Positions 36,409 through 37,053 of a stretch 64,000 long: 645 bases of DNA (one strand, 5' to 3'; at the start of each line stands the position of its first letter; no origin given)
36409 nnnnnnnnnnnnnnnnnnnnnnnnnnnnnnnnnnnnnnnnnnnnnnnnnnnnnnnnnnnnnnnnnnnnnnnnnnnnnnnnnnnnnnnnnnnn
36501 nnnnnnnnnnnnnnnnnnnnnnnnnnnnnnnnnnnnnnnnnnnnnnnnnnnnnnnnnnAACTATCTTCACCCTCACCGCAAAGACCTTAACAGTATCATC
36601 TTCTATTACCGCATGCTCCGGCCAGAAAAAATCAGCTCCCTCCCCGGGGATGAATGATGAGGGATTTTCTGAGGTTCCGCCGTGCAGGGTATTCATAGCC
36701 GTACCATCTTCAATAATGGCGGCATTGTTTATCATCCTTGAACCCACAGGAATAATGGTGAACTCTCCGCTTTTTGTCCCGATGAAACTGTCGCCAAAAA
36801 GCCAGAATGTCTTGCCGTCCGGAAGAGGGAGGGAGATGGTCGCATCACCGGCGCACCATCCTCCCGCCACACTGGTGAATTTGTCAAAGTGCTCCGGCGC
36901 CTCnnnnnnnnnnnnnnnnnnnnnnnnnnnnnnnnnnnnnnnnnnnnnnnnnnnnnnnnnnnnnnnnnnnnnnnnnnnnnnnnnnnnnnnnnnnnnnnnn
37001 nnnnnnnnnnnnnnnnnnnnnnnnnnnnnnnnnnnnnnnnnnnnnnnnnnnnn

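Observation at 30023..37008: Three deeply diverged paralogs of one putative hydrolase family, each with a different export or anchoring signal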

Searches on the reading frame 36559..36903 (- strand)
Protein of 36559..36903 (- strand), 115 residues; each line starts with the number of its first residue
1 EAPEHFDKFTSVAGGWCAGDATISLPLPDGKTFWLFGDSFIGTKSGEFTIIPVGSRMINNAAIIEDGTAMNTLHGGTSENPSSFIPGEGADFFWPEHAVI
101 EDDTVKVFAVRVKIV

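Call 110: search_solved_structures(query=A6, max_evalue=10, show_alignments=4)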
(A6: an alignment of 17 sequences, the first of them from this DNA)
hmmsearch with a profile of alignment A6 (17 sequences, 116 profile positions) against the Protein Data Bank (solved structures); distinct sequences matched with E-value up to 10: 4.
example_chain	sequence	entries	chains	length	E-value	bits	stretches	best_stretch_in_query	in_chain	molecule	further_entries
4hbs_A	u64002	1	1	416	1.2e-15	60.7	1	2-114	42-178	Putative hydrolase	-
3m5w_A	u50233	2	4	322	0.073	16.3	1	44-114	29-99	Tryptophanyl-tRNA synthetase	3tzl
6lst_A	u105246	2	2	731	1.2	12.4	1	54-111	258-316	Intracellular protein transport protein USO1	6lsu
5tnv_A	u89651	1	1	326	1.3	12.3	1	81-112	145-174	AP endonuclease, family protein 2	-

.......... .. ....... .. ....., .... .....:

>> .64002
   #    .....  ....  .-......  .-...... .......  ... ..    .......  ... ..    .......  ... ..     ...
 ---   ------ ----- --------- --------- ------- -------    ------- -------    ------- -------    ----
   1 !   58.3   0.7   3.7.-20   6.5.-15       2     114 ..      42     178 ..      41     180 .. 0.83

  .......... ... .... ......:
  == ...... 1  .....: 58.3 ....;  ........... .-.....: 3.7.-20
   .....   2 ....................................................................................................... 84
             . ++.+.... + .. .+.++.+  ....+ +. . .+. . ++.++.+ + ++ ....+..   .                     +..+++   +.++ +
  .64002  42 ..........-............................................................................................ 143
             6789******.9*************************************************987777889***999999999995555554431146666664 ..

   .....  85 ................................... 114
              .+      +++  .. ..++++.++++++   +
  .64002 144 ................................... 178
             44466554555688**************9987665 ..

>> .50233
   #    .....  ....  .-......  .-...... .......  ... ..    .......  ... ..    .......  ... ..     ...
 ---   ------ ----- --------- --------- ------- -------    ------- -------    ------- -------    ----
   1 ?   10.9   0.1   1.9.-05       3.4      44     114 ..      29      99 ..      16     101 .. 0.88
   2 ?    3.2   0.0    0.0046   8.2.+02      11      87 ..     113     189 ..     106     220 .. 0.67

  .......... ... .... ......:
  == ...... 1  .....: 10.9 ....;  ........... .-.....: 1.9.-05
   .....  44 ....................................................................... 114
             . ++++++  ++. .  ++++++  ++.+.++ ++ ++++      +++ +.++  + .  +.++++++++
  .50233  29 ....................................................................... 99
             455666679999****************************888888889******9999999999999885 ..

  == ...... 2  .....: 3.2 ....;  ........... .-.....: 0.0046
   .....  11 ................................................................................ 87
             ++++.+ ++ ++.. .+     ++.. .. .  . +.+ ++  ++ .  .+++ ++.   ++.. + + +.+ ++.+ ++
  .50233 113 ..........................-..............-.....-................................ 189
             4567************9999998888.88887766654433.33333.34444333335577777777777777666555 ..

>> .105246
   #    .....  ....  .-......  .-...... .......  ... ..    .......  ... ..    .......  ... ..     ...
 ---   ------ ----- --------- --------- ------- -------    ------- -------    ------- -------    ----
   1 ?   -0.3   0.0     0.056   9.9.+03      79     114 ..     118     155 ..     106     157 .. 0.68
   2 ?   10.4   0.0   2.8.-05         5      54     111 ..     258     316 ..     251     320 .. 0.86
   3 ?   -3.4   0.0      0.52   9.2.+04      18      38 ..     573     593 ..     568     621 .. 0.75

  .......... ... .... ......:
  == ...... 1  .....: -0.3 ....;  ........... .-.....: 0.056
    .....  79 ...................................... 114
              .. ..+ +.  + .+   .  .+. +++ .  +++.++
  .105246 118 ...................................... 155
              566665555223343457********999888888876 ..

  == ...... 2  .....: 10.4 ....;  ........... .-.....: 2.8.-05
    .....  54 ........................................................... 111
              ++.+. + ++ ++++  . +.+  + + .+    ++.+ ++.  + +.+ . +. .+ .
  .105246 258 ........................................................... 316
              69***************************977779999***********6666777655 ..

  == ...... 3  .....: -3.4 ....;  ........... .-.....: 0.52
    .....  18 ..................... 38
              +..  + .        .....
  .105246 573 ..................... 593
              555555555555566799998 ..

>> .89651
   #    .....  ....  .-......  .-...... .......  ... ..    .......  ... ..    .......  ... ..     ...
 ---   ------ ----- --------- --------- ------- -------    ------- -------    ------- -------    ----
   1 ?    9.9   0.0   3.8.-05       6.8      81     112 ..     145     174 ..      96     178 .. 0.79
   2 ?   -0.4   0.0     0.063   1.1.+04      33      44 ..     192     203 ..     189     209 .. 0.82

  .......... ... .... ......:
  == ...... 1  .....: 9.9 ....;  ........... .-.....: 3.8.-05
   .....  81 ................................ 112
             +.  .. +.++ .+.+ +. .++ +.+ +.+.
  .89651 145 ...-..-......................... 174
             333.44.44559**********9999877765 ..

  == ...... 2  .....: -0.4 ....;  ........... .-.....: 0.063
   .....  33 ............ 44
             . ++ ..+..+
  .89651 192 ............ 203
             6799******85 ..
